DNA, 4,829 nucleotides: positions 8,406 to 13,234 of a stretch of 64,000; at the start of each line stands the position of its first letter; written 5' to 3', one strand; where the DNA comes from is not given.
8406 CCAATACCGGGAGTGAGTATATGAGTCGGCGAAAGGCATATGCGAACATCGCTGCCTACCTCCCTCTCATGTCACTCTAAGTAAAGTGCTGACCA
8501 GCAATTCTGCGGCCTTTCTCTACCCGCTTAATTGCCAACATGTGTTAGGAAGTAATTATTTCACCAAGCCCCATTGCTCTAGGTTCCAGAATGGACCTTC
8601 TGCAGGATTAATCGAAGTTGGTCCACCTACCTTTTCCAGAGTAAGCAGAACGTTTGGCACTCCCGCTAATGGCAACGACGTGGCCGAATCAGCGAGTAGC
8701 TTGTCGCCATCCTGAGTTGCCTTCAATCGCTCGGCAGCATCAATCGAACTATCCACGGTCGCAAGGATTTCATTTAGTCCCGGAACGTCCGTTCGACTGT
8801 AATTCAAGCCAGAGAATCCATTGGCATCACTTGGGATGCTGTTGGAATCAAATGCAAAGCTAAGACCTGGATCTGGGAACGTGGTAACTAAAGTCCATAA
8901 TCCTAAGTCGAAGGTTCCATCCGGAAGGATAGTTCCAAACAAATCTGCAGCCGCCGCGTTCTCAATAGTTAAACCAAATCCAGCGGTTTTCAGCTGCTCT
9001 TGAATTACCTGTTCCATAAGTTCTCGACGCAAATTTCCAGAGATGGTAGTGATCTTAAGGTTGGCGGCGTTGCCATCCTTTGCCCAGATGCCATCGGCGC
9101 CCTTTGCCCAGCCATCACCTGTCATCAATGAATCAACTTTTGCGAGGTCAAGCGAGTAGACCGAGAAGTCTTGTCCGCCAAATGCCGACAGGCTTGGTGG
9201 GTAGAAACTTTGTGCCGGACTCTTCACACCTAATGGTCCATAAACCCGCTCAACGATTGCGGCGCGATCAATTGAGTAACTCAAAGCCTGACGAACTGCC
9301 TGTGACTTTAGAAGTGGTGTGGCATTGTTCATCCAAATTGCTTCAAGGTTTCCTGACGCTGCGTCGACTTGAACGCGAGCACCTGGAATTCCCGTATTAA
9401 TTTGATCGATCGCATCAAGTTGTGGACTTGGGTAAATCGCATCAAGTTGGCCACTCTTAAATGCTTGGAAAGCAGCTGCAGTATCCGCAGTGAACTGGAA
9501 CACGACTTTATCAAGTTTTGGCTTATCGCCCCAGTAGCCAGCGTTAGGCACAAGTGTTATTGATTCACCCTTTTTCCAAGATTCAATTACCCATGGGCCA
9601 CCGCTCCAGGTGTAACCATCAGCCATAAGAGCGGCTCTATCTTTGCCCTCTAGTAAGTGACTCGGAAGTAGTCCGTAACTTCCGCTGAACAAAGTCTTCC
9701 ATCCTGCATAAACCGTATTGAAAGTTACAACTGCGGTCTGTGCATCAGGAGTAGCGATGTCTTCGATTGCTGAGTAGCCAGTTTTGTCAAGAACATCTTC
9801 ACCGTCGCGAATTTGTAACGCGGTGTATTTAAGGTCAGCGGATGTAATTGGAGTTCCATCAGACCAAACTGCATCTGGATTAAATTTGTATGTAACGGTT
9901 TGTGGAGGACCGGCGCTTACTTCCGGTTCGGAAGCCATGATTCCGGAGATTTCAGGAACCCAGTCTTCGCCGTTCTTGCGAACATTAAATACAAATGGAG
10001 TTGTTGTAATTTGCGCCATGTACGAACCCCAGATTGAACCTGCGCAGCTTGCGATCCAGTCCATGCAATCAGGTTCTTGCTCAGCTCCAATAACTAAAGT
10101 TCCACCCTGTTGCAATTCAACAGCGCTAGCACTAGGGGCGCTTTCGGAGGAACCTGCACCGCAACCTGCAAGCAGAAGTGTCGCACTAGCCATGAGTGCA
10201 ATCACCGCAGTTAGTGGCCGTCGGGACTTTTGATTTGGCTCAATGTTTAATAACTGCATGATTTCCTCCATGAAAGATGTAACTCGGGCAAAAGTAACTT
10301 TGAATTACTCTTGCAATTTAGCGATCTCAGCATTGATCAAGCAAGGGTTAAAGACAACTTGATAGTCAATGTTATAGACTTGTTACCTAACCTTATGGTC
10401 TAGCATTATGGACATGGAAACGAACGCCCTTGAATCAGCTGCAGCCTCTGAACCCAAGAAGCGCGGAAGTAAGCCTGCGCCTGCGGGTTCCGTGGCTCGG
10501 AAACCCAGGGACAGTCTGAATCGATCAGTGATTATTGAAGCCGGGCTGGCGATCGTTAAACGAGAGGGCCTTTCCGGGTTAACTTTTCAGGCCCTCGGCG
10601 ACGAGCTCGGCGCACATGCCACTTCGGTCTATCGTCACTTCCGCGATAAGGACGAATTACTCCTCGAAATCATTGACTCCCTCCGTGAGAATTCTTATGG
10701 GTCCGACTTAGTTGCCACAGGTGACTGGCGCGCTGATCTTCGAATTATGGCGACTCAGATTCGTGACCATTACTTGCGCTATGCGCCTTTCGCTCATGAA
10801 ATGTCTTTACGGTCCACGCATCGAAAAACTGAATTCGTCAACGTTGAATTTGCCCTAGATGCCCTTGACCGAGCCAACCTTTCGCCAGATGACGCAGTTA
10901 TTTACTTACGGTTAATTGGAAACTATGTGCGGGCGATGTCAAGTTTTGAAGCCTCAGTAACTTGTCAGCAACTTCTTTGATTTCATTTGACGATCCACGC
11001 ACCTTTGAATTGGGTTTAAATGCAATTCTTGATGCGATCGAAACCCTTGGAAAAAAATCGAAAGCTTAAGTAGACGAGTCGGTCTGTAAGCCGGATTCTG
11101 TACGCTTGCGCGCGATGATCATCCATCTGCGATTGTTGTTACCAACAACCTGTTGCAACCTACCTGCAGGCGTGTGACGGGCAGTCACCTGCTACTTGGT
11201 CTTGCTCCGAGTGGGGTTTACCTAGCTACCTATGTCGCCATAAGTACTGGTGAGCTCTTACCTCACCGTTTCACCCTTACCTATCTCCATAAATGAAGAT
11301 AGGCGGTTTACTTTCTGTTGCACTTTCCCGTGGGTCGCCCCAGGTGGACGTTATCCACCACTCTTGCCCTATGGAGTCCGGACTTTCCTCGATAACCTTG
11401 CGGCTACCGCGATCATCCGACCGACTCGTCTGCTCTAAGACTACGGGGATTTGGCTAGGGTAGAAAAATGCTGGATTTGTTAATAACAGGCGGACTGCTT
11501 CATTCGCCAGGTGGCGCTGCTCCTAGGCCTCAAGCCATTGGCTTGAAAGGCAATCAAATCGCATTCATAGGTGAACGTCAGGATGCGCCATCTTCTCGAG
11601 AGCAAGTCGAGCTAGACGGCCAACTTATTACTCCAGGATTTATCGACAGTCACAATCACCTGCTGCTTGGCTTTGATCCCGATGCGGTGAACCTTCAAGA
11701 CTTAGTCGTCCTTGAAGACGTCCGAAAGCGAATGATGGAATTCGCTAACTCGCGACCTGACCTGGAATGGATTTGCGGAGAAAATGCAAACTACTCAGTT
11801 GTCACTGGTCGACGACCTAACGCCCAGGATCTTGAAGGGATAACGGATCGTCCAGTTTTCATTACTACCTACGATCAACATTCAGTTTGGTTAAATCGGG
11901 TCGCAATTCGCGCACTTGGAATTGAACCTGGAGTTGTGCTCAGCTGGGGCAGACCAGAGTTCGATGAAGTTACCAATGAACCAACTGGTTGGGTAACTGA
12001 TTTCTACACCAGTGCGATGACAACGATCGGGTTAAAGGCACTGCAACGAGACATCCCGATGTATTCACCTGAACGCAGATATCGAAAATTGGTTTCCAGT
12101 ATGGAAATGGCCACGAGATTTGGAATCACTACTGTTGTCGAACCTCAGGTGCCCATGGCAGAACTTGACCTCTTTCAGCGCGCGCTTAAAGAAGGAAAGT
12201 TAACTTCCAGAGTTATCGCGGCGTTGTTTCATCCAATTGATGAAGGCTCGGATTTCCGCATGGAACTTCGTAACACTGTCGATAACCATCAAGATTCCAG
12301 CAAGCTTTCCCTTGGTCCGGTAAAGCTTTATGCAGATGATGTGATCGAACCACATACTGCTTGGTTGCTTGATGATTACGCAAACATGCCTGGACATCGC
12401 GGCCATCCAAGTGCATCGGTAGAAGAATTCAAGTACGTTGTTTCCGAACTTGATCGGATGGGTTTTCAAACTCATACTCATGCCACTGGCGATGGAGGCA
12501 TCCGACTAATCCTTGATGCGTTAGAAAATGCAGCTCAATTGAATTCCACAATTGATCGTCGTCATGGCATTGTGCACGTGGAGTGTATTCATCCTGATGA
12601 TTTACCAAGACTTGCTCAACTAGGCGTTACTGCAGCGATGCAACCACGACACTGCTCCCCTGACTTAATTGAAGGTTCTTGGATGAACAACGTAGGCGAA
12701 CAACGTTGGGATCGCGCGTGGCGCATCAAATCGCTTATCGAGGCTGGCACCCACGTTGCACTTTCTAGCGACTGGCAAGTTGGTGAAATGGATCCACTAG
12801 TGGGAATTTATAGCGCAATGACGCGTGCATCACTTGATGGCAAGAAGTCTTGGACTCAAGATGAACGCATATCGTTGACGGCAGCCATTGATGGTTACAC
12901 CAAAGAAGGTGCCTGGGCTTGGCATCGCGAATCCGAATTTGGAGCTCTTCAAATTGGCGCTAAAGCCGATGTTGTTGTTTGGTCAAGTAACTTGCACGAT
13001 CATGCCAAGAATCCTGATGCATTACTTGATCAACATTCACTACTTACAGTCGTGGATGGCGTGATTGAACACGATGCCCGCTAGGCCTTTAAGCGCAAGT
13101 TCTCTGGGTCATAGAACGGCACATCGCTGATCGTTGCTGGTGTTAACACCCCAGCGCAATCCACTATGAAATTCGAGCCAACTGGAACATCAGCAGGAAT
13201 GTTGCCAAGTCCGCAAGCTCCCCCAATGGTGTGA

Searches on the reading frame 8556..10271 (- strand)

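Call 75: search_protein_families(library=pfam, proteins=[window:8556-10271:-], max_evalue=0.00001)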
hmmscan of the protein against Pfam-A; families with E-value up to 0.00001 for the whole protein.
window:8556-10271:- (571 aa): 1 family
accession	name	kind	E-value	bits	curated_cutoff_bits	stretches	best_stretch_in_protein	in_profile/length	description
PF00496.27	SBP_bac_5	-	9.2e-59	199.8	32.4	1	110-469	4-354/368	Bacterial extracellular solute-binding proteins, family 5 Middle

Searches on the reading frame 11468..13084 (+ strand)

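Call 75: search_protein_families(library=pfam, proteins=[window:11468-13084:+], max_evalue=0.00001)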
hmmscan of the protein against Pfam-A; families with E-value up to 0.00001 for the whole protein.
window:11468-13084:+ (538 aa): 2 families
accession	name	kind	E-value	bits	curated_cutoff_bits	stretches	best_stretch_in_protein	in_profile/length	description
PF07969.17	Amidohydro_3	-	2.8e-68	231.9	29.7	1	47-533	3-470/472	Amidohydrolase family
PF01979.26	Amidohydro_1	-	6e-14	52.5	25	1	310-511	126-321/345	Amidohydrolase family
